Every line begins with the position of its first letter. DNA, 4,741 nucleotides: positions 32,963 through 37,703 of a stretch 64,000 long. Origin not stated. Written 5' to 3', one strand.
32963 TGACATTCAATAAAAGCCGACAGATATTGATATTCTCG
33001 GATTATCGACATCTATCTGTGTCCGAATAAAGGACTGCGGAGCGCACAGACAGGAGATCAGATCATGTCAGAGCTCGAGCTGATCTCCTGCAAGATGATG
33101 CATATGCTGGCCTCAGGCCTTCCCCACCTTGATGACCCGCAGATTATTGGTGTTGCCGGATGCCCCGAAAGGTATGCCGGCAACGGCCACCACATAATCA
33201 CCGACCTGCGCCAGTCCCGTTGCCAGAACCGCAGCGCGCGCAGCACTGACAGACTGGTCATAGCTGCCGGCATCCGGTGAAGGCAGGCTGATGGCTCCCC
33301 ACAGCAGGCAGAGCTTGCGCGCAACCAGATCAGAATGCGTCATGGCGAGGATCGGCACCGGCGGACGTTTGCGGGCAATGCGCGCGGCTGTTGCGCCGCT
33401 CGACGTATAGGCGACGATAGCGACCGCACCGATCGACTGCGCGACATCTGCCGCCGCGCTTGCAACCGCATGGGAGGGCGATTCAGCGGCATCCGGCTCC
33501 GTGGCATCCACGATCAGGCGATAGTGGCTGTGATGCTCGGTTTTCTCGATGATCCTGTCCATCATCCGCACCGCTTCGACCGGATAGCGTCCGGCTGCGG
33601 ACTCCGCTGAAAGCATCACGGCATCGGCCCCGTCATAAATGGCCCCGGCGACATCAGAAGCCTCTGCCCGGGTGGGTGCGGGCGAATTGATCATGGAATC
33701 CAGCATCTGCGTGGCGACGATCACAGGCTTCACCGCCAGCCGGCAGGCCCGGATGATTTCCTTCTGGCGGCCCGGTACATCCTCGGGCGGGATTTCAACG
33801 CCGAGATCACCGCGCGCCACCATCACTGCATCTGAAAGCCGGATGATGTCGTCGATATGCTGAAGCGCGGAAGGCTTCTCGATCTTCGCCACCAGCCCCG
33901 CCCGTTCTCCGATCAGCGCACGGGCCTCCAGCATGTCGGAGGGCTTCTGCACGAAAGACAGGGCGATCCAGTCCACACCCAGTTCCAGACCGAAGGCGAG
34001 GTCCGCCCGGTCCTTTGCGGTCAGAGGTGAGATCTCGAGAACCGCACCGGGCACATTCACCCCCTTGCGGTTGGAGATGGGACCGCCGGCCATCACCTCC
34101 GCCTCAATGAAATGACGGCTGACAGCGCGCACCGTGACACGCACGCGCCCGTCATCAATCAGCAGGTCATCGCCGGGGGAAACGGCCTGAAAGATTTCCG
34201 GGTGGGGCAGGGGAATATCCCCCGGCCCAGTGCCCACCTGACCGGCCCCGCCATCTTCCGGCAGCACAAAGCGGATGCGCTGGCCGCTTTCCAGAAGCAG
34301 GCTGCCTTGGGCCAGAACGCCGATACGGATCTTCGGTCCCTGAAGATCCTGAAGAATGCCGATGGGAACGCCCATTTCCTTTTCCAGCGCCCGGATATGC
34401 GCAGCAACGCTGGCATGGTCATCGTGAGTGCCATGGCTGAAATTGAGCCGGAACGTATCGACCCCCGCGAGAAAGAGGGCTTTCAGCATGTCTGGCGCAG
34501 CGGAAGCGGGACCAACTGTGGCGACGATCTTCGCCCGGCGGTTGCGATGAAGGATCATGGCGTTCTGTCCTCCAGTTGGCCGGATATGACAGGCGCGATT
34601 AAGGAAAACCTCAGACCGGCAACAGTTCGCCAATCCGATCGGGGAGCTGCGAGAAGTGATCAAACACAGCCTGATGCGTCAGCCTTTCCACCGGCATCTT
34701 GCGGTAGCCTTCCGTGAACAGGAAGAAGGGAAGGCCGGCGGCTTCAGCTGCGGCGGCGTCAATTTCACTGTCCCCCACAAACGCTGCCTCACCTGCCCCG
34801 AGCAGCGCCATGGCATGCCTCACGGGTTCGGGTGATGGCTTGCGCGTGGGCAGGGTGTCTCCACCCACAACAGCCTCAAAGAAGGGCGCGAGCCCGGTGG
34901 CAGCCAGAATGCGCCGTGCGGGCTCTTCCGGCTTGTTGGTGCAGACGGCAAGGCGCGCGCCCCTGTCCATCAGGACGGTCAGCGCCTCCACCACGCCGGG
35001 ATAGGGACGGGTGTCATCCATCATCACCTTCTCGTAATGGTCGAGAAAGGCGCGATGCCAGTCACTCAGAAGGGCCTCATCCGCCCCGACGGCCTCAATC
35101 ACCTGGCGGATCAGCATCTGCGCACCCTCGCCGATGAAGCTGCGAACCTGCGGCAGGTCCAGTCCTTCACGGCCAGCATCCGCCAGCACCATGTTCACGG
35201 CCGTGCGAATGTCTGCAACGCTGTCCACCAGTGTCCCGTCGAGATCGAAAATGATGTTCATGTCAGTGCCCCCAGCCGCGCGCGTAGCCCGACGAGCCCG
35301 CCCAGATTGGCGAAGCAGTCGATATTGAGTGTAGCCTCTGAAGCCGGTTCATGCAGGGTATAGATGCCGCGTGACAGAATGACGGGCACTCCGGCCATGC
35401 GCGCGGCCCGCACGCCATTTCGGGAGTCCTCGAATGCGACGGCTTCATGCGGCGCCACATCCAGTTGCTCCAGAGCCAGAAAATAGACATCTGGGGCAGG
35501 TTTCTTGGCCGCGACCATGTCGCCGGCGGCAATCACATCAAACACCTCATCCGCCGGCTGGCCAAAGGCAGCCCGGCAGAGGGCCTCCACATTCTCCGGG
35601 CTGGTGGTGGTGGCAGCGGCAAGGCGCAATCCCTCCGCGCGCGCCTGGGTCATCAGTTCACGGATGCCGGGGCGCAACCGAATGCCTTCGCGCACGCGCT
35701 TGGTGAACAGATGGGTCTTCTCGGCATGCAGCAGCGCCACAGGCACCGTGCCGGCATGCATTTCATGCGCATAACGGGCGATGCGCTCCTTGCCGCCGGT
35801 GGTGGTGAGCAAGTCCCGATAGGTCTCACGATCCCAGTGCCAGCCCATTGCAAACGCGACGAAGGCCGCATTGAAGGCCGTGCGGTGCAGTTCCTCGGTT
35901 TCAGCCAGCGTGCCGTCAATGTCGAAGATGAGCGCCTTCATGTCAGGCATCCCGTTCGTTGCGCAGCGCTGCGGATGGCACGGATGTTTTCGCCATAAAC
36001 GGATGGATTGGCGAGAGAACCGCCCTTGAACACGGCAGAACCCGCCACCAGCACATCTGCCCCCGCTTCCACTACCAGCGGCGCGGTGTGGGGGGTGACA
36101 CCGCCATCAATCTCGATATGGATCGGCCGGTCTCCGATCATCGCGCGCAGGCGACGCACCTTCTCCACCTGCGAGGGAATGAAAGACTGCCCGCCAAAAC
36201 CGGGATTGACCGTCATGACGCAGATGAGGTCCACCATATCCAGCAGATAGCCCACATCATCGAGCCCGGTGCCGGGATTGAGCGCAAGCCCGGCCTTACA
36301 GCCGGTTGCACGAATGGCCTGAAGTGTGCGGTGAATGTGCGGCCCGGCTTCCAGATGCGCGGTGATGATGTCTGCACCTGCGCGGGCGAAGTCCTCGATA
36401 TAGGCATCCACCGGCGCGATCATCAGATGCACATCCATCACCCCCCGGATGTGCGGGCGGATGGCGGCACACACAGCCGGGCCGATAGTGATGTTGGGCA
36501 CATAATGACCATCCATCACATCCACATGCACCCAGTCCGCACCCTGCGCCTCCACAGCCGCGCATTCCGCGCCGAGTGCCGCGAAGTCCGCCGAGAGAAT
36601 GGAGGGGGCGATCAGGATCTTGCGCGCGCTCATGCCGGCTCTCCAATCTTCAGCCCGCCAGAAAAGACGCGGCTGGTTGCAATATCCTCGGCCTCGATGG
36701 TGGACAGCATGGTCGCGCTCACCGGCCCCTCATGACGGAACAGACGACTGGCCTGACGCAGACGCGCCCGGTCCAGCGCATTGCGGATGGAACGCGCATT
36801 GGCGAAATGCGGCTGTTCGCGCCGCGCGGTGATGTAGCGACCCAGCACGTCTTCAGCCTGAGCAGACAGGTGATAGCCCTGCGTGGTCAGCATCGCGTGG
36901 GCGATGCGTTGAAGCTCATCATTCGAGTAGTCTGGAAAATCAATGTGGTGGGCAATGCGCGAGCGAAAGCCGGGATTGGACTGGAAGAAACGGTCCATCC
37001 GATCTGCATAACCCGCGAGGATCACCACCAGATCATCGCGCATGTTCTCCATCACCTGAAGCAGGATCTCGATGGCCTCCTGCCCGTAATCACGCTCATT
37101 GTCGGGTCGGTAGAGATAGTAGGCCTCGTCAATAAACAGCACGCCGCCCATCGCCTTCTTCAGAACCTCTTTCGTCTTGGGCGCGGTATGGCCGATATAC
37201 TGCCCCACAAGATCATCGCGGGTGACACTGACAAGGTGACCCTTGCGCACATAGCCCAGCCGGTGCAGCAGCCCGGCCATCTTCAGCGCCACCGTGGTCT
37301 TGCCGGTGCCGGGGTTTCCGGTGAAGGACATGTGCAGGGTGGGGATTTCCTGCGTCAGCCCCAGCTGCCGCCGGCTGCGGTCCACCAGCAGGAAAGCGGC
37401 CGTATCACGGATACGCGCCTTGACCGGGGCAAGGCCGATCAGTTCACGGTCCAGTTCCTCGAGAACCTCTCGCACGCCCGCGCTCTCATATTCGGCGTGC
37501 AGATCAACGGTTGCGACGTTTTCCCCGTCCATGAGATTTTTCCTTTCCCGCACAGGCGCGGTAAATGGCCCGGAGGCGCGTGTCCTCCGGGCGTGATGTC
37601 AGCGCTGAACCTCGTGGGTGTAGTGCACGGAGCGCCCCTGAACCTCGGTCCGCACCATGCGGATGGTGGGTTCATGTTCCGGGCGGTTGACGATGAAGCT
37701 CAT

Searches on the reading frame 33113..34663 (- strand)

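Call 12: search_protein_families(library=pfam, proteins=[window:33113-34663:-])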
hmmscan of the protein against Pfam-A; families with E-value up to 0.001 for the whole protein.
window:33113-34663:- (516 aa): 2 families
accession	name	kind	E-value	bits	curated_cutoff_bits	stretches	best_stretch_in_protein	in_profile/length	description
PF00224.27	PK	-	2.1e-106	356.2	30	1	42-365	2-328/328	Pyruvate kinase, barrel domain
PF02887.21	PK_C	-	1.2e-31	109.6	28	1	398-511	1-114/114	Pyruvate kinase, alpha/beta domain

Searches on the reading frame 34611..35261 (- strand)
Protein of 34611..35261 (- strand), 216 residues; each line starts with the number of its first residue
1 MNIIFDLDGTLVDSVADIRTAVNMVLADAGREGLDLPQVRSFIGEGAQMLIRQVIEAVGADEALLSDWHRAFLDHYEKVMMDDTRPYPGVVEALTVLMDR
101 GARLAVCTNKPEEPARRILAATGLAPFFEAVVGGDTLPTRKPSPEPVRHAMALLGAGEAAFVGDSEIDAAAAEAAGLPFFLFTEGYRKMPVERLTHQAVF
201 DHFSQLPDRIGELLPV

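Call 12: search_protein_families(library=pfam, proteins=[window:34611-35261:-])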
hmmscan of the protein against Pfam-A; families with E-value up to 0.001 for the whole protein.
window:34611-35261:- (216 aa): 5 families
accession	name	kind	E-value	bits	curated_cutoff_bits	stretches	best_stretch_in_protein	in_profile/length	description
PF13419.12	HAD_2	-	1.8e-33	116.6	23.8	1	3-180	1-176/178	Haloacid dehalogenase-like hydrolase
PF00702.32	Hydrolase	-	7.3e-31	108.5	26.4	1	3-176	4-191/191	haloacid dehalogenase-like hydrolase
PF12710.13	HAD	-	5.1e-11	43.8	27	1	3-173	1-189/189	haloacid dehalogenase-like hydrolase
PF13344.12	Hydrolase_6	-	1e-06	29.1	27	1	79-118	8-47/101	Haloacid dehalogenase-like hydrolase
PF13242.12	Hydrolase_like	-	2.5e-06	27.7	22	1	140-189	3-55/75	HAD-hyrolase-like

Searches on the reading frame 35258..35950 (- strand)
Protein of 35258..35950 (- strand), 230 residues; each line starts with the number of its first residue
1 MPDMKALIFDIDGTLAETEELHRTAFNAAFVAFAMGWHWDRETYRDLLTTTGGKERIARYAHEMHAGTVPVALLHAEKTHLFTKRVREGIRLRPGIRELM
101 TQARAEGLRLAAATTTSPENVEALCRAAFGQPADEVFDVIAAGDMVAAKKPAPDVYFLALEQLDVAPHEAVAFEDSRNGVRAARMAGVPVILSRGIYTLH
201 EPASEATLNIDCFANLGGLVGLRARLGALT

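Call 12: search_protein_families(library=pfam, proteins=[window:35258-35950:-])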
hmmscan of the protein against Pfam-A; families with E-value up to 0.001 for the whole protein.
window:35258-35950:- (230 aa): 3 families
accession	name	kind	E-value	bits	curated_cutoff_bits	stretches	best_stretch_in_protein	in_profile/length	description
PF00702.32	Hydrolase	-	1.5e-29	104.2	26.4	1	4-187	1-191/191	haloacid dehalogenase-like hydrolase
PF13419.12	HAD_2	-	7e-28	98.4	23.8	1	7-191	1-176/178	Haloacid dehalogenase-like hydrolase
PF12710.13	HAD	-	4.8e-07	30.8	27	1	8-139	2-130/189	haloacid dehalogenase-like hydrolase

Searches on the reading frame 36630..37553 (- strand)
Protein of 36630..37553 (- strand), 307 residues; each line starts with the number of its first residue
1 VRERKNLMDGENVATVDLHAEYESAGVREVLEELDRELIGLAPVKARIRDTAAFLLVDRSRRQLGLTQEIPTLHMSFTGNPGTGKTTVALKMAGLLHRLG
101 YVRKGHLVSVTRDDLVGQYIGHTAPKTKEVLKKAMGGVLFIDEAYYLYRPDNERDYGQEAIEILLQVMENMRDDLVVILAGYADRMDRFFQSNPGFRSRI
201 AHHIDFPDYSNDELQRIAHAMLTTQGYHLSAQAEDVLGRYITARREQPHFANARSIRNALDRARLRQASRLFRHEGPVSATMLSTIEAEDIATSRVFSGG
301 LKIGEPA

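Call 12: search_protein_families(library=pfam, proteins=[window:36630-37553:-])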
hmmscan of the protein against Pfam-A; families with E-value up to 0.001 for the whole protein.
window:36630-37553:- (307 aa): 5 families
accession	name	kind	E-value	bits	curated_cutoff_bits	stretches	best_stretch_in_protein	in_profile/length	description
PF00004.35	AAA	-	7.1e-17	62.5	21.2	1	76-207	2-130/131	ATPase family associated with various cellular activities (AAA)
PF17866.7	AAA_lid_6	-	1.7e-15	57.2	24.3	1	232-291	2-60/60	AAA lid domain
PF13401.12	AAA_22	-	2.5e-05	25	27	0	75-98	8-31/130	AAA domain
PF07728.20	AAA_5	-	5.6e-05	23.6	22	1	77-143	4-74/139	AAA domain (dynein-related subfamily)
PF03266.21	NTPase_1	-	0.00083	19.7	23.9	0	76-113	3-40/168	NTPase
